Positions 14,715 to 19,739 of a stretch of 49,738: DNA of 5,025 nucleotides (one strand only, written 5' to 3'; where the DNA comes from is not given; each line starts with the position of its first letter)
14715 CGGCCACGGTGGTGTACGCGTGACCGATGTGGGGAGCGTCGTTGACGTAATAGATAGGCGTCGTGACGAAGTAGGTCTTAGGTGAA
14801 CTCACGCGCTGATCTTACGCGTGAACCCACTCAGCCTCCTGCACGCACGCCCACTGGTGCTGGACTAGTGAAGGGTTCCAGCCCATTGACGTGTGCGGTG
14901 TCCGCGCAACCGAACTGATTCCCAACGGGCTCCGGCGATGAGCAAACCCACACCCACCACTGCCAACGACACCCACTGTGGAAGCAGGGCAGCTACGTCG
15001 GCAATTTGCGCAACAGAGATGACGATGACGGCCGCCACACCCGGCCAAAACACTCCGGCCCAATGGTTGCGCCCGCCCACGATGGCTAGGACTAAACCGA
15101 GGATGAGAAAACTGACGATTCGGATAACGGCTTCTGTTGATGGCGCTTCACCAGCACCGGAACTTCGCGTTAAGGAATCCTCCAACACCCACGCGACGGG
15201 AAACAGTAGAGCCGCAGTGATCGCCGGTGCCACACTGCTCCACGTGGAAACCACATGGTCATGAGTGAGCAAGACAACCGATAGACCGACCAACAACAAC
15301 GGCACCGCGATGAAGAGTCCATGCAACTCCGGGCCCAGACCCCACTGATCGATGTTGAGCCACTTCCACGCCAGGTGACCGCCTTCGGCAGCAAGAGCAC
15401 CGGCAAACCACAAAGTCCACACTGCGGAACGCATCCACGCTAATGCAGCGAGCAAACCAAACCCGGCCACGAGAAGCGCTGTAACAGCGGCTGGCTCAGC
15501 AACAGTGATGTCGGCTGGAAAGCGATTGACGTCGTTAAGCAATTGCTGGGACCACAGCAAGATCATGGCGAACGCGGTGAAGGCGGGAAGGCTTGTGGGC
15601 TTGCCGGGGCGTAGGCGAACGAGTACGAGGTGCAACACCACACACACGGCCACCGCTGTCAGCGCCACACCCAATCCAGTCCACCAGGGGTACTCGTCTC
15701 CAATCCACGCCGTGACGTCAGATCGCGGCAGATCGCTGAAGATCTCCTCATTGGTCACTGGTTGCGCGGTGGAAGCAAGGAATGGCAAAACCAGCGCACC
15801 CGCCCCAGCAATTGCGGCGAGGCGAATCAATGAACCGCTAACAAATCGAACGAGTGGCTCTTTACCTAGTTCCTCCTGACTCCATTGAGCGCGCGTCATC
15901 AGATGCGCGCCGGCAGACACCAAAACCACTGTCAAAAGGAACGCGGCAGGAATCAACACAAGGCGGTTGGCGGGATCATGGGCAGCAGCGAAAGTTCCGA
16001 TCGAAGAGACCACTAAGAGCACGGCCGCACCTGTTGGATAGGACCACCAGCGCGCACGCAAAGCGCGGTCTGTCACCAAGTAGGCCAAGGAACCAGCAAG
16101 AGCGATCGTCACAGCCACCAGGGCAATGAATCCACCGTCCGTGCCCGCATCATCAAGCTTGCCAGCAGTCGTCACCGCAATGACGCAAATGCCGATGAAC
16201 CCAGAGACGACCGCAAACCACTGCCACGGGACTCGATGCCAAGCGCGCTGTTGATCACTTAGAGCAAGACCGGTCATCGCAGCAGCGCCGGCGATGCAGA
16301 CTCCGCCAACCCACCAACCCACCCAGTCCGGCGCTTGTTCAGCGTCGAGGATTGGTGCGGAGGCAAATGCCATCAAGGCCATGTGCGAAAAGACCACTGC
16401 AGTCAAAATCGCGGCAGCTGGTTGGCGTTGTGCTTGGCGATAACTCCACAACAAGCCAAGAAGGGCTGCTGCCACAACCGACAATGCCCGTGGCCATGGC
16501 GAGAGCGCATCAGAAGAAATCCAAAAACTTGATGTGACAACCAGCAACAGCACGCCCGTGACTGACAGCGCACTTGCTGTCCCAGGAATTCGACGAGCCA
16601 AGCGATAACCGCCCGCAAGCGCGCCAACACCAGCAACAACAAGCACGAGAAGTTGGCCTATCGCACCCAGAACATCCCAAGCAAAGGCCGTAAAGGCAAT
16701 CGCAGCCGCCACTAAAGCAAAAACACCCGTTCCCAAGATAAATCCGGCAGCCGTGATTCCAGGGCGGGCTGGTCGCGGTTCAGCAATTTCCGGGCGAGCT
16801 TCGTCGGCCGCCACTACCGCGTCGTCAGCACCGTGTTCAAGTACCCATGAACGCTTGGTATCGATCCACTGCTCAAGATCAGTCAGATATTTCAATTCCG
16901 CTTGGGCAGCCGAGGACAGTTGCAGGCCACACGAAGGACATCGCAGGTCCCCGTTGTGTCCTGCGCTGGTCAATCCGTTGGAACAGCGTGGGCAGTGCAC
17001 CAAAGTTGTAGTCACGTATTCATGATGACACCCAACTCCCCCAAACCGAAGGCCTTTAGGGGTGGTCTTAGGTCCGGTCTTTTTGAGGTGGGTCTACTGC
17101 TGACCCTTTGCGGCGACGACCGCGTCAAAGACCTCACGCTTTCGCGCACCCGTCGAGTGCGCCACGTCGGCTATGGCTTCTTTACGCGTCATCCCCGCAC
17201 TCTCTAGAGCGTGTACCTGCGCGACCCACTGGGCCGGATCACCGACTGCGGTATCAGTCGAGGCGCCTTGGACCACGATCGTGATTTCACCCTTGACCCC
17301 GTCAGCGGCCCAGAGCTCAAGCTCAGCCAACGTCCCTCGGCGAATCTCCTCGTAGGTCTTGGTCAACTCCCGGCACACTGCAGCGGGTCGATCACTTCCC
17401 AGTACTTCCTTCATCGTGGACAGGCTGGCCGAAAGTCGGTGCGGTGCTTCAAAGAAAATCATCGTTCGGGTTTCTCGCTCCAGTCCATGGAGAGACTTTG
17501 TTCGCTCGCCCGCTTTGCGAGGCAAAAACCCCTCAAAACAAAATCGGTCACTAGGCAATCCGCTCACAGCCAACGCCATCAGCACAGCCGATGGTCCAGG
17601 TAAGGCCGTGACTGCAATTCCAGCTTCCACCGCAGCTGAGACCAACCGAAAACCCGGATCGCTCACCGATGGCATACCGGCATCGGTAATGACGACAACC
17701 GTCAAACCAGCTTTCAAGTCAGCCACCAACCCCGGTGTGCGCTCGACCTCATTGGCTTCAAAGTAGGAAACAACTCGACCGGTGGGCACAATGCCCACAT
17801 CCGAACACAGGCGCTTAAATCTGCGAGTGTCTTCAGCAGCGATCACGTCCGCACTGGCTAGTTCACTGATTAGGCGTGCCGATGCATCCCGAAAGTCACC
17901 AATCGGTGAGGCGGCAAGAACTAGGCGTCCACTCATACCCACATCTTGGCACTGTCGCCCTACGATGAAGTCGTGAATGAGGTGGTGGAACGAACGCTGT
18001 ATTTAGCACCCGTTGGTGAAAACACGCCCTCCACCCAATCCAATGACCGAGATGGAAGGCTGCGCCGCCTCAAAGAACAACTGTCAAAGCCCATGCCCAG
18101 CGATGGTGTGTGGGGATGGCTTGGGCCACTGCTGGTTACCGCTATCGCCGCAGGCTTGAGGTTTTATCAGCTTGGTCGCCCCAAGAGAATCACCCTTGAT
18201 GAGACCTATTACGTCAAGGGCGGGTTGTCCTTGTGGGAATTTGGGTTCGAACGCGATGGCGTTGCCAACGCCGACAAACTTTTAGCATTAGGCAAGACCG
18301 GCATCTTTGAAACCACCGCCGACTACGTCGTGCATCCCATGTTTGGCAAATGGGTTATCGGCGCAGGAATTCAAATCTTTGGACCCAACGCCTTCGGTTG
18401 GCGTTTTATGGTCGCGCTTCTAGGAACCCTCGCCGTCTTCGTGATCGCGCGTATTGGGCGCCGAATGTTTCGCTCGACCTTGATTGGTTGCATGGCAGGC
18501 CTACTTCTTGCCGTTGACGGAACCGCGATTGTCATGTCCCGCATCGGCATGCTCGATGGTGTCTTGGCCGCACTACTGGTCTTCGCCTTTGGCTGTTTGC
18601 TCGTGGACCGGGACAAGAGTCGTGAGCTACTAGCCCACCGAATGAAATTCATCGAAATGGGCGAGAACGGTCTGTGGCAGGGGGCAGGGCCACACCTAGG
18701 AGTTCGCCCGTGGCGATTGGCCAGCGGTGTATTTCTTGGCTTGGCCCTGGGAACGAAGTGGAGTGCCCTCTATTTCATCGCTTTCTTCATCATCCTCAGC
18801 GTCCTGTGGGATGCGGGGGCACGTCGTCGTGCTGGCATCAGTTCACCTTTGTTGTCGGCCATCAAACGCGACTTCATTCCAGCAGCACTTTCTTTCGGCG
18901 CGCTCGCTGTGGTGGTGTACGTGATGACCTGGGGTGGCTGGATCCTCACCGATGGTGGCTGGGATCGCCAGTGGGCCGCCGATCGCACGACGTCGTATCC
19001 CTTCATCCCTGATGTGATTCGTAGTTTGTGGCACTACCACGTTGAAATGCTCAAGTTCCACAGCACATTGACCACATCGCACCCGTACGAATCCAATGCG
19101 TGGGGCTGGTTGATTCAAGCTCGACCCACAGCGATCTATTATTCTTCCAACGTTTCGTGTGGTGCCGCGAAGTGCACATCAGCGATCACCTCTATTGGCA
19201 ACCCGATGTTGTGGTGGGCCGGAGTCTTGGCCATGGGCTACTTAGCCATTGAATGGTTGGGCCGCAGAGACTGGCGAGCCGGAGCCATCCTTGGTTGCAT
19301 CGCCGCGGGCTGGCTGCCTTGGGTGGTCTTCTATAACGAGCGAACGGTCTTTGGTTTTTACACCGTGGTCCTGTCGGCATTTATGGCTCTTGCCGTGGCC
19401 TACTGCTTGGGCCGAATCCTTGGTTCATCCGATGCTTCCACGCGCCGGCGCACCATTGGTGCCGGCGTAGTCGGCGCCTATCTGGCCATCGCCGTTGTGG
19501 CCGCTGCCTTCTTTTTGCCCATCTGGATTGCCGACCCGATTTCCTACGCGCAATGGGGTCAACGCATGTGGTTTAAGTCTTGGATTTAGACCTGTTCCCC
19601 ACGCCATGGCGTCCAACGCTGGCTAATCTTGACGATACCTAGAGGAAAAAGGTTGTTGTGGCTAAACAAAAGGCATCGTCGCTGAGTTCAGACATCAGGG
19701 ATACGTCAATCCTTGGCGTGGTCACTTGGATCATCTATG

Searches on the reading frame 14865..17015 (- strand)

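Call 99: search_protein_families(library=pfam, proteins=[window:14865-17015:-], max_evalue=0.001)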
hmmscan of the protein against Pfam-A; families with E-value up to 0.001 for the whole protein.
window:14865-17015:- (716 aa): 2 families
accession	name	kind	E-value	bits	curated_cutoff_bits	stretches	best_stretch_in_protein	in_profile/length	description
PF09925.14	DUF2157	-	7.4e-05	22.9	32.4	1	83-159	28-106/146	Predicted membrane protein (DUF2157)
PF23783.1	Zn_ribbon_TiaS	-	8.7e-05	22.6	27.3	1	8-38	4-34/41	TiaS C-terminal zinc ribbon domain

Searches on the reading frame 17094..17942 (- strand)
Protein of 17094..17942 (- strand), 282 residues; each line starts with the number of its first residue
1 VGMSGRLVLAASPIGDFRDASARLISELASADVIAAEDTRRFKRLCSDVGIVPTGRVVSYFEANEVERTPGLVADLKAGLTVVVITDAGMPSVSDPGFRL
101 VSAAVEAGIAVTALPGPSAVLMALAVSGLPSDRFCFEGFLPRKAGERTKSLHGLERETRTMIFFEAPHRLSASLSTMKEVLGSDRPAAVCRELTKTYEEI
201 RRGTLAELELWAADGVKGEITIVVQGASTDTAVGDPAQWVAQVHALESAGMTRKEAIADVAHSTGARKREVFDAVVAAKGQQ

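Call 99: search_protein_families(library=pfam, proteins=[window:17094-17942:-], max_evalue=0.001)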
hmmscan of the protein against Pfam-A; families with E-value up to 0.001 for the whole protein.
window:17094-17942:- (282 aa): 1 family
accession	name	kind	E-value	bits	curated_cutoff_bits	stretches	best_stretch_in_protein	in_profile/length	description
PF00590.25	TP_methylase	-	3.9e-30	105.8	27.8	1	7-208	2-211/212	Tetrapyrrole (Corrin/Porphyrin) Methylases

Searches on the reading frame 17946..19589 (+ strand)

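Call 99: search_protein_families(library=pfam, proteins=[window:17946-19589:+], max_evalue=0.001)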
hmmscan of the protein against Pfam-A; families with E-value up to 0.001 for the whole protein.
window:17946-19589:+ (547 aa): 3 families
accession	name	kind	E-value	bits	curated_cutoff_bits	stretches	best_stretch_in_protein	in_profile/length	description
PF16192.10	PMT_4TMC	-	3.5e-14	53.2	32.4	1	358-546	2-202/202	C-terminal four TMM region of protein-O-mannosyltransferase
PF02366.24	PMT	-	5.5e-13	49.5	22.7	1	63-220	2-153/245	Dolichyl-phosphate-mannose-protein mannosyltransferase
PF13231.12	PMT_2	-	2.4e-10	41.3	26.1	1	130-219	2-90/160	Dolichyl-phosphate-mannose-protein mannosyltransferase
